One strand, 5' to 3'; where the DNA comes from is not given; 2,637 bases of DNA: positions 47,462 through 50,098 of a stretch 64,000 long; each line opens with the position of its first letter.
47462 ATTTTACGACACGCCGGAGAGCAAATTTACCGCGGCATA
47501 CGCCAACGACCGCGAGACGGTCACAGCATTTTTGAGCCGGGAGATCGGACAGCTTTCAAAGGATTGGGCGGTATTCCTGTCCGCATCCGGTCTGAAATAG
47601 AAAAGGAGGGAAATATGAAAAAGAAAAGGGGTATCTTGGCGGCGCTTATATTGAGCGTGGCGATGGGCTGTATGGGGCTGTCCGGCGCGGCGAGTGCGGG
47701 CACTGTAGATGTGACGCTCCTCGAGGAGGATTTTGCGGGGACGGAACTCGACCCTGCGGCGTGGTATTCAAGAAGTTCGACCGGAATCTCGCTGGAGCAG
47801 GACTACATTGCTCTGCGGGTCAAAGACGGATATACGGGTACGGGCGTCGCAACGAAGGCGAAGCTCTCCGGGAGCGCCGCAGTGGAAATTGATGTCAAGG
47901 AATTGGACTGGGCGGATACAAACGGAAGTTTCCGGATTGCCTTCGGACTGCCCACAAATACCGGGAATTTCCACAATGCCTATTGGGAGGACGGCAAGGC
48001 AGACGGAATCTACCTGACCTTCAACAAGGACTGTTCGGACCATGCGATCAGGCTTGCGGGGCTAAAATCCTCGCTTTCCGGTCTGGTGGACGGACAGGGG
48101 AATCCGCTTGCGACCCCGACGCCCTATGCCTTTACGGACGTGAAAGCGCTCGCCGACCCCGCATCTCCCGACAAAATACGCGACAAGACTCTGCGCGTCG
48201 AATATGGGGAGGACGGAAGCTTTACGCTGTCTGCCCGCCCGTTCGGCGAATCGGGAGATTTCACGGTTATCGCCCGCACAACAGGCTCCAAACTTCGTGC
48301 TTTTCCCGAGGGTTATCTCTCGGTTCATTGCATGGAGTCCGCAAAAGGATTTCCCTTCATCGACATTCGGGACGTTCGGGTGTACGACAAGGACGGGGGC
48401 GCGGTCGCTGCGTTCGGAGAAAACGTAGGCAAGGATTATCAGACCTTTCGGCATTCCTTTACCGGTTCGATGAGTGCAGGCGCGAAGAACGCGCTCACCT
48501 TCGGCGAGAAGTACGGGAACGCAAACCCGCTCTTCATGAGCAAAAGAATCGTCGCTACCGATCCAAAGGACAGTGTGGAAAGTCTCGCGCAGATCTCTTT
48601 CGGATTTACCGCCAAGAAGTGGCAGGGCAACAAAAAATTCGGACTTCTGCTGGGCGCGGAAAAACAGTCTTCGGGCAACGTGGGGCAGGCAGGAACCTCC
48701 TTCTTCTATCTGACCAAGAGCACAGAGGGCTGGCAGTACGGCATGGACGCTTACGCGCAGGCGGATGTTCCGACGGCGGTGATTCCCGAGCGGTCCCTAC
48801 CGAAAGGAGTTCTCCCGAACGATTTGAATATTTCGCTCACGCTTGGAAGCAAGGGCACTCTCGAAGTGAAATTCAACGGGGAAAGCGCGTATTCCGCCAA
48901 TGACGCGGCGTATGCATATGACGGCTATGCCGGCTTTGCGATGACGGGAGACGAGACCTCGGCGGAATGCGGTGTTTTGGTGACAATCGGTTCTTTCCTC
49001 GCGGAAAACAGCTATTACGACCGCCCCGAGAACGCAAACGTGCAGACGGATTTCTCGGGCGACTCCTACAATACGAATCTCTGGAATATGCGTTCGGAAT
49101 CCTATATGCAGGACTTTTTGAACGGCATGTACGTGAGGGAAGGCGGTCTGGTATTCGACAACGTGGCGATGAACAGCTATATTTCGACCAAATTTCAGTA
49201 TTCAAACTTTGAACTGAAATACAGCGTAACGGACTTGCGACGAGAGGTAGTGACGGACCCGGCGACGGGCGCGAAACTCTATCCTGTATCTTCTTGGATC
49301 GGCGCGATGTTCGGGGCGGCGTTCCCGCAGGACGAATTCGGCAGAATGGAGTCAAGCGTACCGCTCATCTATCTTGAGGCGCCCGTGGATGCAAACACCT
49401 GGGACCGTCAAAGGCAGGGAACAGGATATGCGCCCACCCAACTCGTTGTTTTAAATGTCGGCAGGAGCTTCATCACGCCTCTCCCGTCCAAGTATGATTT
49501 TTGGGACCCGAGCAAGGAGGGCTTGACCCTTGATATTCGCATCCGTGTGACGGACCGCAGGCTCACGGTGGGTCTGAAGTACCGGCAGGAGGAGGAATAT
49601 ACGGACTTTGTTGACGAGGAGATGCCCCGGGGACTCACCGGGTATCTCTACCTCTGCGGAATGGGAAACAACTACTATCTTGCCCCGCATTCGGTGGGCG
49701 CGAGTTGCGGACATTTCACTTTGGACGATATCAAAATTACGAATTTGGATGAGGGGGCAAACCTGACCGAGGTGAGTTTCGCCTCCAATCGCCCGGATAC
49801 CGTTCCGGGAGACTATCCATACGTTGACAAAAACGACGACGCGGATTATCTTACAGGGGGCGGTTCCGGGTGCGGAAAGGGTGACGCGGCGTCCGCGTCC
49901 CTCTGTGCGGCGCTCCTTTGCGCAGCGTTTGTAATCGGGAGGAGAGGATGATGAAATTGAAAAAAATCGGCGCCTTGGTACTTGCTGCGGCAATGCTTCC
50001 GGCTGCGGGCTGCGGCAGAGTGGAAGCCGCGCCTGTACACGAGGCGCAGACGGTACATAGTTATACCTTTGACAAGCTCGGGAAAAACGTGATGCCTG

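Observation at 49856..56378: Two large secreted proteins share a Cys-Gly tripartite C-terminal tail that looks like an unassigned protein-sorting signal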

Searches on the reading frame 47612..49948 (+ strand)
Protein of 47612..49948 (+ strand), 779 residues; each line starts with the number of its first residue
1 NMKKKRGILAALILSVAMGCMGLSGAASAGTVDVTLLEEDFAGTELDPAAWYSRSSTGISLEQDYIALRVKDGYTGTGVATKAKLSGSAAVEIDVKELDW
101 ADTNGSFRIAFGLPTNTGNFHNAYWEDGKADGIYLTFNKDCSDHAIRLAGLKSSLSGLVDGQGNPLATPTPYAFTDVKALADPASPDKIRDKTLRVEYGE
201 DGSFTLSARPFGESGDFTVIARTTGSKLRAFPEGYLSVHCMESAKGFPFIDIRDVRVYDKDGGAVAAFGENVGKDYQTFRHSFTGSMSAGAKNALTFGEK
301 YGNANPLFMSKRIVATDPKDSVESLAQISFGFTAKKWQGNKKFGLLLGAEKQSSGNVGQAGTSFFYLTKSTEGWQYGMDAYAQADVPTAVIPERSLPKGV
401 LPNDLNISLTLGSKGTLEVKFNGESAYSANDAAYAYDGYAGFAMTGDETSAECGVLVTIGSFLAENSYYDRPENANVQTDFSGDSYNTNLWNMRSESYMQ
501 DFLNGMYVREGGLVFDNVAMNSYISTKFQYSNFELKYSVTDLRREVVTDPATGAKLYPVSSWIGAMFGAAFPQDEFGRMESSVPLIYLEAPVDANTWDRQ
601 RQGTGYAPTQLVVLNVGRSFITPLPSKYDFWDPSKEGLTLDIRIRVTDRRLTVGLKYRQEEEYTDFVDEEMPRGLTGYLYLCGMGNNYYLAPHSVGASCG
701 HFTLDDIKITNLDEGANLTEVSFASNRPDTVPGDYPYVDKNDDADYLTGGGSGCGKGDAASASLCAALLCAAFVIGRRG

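Call 4: search_protein_families(library=ncbifam, proteins=[window:47612-49948:+], max_evalue=10)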
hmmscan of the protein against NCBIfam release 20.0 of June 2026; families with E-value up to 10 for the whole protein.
window:47612-49948:+ (779 aa): 0 families

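Call 5: search_protein_families(library=pfam, proteins=[window:47612-49948:+], max_evalue=10)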
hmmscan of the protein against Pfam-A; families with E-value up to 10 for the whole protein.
window:47612-49948:+ (779 aa): 1 family
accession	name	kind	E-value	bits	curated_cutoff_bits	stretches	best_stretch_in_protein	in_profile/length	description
PF04398.17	DUF538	-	0.2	12.6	25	1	390-430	4-44/112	Protein of unknown function, DUF538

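Call 8: find_homologous_proteins(query=window:47612-49948:+)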
Query window:47612-49948:+ (779 aa): 11 proteins with E <= 0.001 among 8000 candidates.
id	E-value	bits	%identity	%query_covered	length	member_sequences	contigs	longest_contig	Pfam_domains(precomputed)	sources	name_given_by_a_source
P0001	0.0e+0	1765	99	100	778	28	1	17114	-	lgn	-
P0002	1.1e-217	743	45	99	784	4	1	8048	-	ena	-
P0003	1.4e-215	736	45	98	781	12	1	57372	-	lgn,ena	-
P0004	6.4e-206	704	45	100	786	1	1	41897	-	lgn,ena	-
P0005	9.9e-206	704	45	100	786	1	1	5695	-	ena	-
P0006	2.7e-205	702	45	100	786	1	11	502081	-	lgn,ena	-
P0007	4.8e-205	701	45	98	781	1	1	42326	-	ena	-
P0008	1.3e-204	700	45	98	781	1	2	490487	-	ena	-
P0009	1.6e-200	686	45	100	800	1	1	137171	-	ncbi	-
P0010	4.0e-196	672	44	100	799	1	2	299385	-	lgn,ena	-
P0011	3.9e-172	593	46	80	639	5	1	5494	-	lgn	-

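Call 14: find_related_loci(query=A1, collection=genome_contigs, flank=10000)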
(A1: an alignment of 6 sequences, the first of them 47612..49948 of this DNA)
Query A1 (779 aa) in genome_contigs; peptide patterns used: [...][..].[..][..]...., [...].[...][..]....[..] (x = any residue, [..] = any of these).
185 stretches matched a pattern; 4 encode a relative of the query (tblastn E <= 1e-3); 3 distinct loci.
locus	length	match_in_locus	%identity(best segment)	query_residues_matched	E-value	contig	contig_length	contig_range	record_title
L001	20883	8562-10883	45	3-775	0e+0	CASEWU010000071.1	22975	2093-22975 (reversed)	uncultured Firmicutes bacterium isolate SI.O55.metabat-bins.153 genome assembly, contig: SI.O55.metabat-bins.153.fa_k141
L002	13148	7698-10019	46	3-775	0e+0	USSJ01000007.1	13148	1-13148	uncultured Clostridia bacterium isolate UMGS2031 genome assembly, contig: NODE_3905_length_13148_cov_3.064309, whole gen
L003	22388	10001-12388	45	2-778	0e+0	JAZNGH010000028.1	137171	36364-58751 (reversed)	MAG: Candidatus Scatosoma sp. isolate T1900044706_TS20190172.MAGScoT_cleanbin_000009 SGB_1813_k141_1372313, whole genome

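Call 34: find_encoding_contigs(protein=P0006, flank=10000, max_places=3)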
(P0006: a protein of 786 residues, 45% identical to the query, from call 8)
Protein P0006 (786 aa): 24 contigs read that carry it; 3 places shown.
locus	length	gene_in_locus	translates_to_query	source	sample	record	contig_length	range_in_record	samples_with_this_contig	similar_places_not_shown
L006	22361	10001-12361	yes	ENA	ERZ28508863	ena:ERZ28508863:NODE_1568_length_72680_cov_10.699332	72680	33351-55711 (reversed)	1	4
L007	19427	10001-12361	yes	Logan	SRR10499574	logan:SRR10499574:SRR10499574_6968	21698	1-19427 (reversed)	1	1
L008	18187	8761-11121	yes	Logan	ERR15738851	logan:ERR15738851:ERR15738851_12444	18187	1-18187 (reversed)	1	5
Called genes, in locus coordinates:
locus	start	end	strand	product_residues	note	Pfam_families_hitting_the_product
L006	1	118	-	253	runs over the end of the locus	PF00190:Cupin_1, PF02311:AraC_binding (weak), PF07883:Cupin_2, PF00165:HTH_AraC (weak), PF12833:HTH_18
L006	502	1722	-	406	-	PF01548:DEDD_Tnp_IS110, PF02371:Transposase_20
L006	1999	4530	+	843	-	-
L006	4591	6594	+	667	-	PF21209:Bac_rhamnosid-like_N, PF17389:Bac_rhamnosid6H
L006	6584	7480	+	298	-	PF00528:BPD_transp_1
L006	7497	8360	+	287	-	PF00528:BPD_transp_1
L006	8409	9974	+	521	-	PF01547:SBP_bac_1, PF13416:SBP_bac_8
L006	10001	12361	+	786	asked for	-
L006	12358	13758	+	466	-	-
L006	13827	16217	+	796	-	PF01074:Glyco_hydro_38N, PF09261:Alpha-mann_mid, PF07748:Glyco_hydro_38C (weak)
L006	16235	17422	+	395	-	PF01120:Alpha_L_fucos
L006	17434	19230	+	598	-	PF07881:Fucose_iso_N1, PF07882:Fucose_iso_N2, PF02952:Fucose_iso_C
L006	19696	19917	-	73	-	-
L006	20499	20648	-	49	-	-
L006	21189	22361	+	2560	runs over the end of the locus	PF09479:Flg_new, PF13855:LRR_8 (faint), PF13306:LRR_5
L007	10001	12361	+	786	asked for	-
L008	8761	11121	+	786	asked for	-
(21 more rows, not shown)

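Call 46: find_encoding_contigs(protein=P0010, flank=10000, max_places=3)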
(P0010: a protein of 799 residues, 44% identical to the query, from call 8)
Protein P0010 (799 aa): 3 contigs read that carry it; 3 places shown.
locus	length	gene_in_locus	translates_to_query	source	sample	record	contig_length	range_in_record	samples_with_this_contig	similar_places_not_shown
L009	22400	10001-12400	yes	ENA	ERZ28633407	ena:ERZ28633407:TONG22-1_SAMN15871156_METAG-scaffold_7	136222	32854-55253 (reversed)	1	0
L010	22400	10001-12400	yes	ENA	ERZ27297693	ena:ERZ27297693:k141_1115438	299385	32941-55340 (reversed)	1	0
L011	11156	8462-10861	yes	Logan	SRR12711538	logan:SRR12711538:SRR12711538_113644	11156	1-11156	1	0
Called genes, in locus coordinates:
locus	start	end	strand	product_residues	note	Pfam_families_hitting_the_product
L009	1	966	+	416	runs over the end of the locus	PF13393:tRNA-synt_His, PF00587:tRNA-synt_2b, PF03129:HGTP_anticodon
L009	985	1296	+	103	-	PF00085:Thioredoxin, PF13098:Thioredoxin_2 (weak), PF13905:Thioredoxin_8 (weak), PF04756:OST3_OST6 (weak)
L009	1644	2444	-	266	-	PF02311:AraC_binding (weak), PF07883:Cupin_2, PF00165:HTH_AraC (faint), PF12833:HTH_18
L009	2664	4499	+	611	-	PF00728:Glyco_hydro_20 (faint), PF18088:Glyco_H_20C_C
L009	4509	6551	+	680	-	PF21209:Bac_rhamnosid-like_N, PF17389:Bac_rhamnosid6H, PF06202:GDE_C (faint)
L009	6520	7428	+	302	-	PF00528:BPD_transp_1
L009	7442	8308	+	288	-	PF00528:BPD_transp_1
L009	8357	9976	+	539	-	PF13416:SBP_bac_8 (weak)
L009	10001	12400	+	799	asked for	-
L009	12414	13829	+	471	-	-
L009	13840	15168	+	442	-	-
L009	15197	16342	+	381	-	PF00753:Lactamase_B, PF23023:Anti-Pycsar_Apyc1 (weak)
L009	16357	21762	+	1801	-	-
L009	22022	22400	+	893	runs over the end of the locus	-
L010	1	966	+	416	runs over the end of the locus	PF13393:tRNA-synt_His, PF00587:tRNA-synt_2b, PF03129:HGTP_anticodon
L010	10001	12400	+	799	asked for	-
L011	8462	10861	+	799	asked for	-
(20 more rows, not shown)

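Call 47: find_encoding_contigs(protein=P0003, flank=10000, max_places=3)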
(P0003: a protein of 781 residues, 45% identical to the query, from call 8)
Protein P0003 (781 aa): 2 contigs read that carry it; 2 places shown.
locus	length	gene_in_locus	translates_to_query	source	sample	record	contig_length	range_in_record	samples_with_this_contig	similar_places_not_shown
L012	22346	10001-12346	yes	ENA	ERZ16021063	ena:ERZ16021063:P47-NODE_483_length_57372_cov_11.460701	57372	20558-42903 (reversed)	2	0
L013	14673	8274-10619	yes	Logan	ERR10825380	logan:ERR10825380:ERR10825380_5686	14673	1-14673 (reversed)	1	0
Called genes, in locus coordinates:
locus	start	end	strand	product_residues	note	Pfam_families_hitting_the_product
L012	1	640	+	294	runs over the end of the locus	PF02498:Bro-N, PF02661:Fic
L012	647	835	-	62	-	-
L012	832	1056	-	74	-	-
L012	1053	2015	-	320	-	PF02311:AraC_binding (faint), PF07883:Cupin_2, PF00165:HTH_AraC (faint), PF12833:HTH_18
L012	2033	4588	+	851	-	-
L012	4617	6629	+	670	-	PF21209:Bac_rhamnosid-like_N, PF17389:Bac_rhamnosid6H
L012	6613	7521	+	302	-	PF00528:BPD_transp_1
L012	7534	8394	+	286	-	PF00528:BPD_transp_1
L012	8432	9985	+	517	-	PF01547:SBP_bac_1, PF13416:SBP_bac_8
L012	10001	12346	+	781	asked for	-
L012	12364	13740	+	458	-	-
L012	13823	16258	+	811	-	PF01074:Glyco_hydro_38N, PF09261:Alpha-mann_mid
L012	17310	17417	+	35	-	-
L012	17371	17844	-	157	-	PF00165:HTH_AraC (weak), PF12833:HTH_18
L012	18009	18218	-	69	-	-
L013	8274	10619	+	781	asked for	-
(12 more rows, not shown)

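Call 64: find_related_loci(query=A1, collection=metagenome_contigs, flank=10000)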
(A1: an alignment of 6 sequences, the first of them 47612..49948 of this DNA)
Query A1 (779 aa) in metagenome_contigs; peptide patterns used: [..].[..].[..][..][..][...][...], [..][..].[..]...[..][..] (x = any residue, [..] = any of these).
124 stretches matched a pattern; 6 encode a relative of the query (tblastn E <= 1e-3); 6 distinct loci.
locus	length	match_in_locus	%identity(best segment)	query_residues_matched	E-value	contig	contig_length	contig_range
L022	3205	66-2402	99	1-779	0e+0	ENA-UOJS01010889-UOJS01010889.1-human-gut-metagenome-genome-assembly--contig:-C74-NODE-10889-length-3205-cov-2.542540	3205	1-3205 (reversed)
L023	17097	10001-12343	45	3-778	0e+0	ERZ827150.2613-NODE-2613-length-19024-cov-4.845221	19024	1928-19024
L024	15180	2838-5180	45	3-778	0e+0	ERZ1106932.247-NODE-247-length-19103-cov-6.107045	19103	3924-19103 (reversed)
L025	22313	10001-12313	44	3-769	0e+0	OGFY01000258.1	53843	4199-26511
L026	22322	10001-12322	45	3-775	0e+0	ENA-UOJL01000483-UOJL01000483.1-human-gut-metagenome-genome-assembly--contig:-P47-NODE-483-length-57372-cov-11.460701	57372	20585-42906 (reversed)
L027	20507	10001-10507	37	3-174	5e-26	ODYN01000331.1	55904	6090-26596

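Call 65: predict_structure(alignment_id=A1)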
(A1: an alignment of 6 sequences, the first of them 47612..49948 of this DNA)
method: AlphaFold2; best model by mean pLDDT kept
length: 779 residues; sequences in the alignment: 6
mean_pLDDT: 61.4   pTM: 0.40
mean pLDDT of the five models: 61.4, 61.0, 57.4, 55.7, 50.1
residues with pLDDT >= 90: 78; 70-90: 255; 50-70: 180; < 50: 266
segments of 3 or more residues with pLDDT < 50: 1-56, 61-67, 69-75, 121-123, 243-245, 280-293, 318-322, 466-506, 517-522, 545-561, 569-582, 685-700, 715-779
pLDDT, mean of each block of 10 residues (from residue 1): 29 31 22 24 27 42 45 55 88 87 74 64 53 75 70 73 81 74 84 93 92 87 82 82 55 85 78 62 37 60 62 49 57 83 84 72 91 89 90 81 75 81 85 78 83 77 44 32 29 34 42 51 53 78 45 41 51 32 65 61 69 73 82 74 85 88 88 59 44 35 68 48 24 26 25 24 34 32
secondary structure, 60 per line:
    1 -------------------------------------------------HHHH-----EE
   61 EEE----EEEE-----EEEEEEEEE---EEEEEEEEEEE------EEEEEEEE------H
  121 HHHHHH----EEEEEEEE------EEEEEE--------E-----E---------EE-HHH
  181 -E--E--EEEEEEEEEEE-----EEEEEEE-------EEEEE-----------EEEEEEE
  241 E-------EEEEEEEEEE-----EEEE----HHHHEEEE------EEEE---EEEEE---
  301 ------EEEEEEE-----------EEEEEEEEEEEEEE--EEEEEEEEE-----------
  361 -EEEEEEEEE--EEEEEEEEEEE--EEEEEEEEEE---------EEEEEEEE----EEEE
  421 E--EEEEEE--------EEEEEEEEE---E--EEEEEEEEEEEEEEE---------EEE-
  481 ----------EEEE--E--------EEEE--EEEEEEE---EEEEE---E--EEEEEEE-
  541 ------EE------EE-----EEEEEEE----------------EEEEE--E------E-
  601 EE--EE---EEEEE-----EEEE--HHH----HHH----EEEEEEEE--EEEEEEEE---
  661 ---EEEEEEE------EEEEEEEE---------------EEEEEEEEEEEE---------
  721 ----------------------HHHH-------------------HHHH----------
elements in order (helices of 4 or more, strands of 3 or more residues): H50-53 E59-63 E68-71 E77-85 E89-99 E106-113 H120-126 E131-138 E145-150 E188-198 E204-210 E218-222 E234-241 E249-258 E264-267 H272-275 E276-279 E286-289 E293-297 E307-313 E325-338 E341-349 E362-370 E373-383 E386-395 E405-412 E417-421 E424-429 E438-446 E453-467 E477-479 E491-494 E506-509 E512-518 E522-526 E533-539 E562-568 E585-589 E610-614 E620-623 E640-647 E650-657 E664-670 E677-684 E700-711 H743-746 H766-769

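Call 69: search_protein_families(library=pfam, proteins=[L027:12610-14964:+, L027:10570-11064:+, L027:11156-12505:+], max_evalue=0.01)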
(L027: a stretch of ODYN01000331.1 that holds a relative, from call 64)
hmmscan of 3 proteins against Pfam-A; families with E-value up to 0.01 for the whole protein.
L027:12610-14964:+ (785 aa): 2 families
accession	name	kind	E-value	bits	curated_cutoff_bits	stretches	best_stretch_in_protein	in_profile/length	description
PF00149.33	Metallophos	-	6.9e-13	49.9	21.5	1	54-264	2-190/191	Calcineurin-like phosphoesterase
PF12850.12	Metallophos_2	-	0.0088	16.5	27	0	55-184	3-60/154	Calcineurin-like phosphoesterase superfamily domain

L027:10570-11064:+ (165 aa): 0 families

L027:11156-12505:+ (450 aa): 2 families
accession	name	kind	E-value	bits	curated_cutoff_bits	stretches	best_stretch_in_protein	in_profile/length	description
PF13472.12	Lipase_GDSL_2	-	1.4e-19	71.7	32.9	1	234-428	1-173/178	GDSL-like Lipase/Acylhydrolase family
PF00657.28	Lipase_GDSL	-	3.5e-07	31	23.6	1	233-402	2-173/208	GDSL-like Lipase/Acylhydrolase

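Call 71: search_protein_families(library=ncbifam, proteins=[P0004, L027:12610-14964:+], max_evalue=10)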
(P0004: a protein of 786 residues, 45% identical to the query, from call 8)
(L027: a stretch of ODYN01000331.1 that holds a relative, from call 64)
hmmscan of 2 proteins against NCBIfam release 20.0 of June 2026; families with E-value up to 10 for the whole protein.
P0004 (786 aa): 1 family
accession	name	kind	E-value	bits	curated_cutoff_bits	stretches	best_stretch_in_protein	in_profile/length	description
TIGR03382.1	GC_trans_RRR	domain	4.1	8.2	15.85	1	757-783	3-26/27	MYXO-CTERM sorting domain-containing protein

L027:12610-14964:+ (785 aa): 4 families
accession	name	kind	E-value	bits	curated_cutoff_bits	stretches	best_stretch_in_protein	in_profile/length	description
TIGR03729.1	acc_ester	subfamily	1.3e-05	24.7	148.25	1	56-132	3-74/239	putative phosphoesterase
TIGR00024.1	SbcD_rel_arch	hypoth_equivalog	0.018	14.8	115.2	1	65-134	38-103/224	putative phosphoesterase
NF008359.0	PRK11148.1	equivalog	0.03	13.8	225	1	49-131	21-97/275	3',5'-cyclic-AMP phosphodiesterase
TIGR04123.1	P_estr_lig_assc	hypoth_equivalog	0.08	12.3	150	1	70-131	50-110/207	ligase-associated DNA damage response endonuclease PdeM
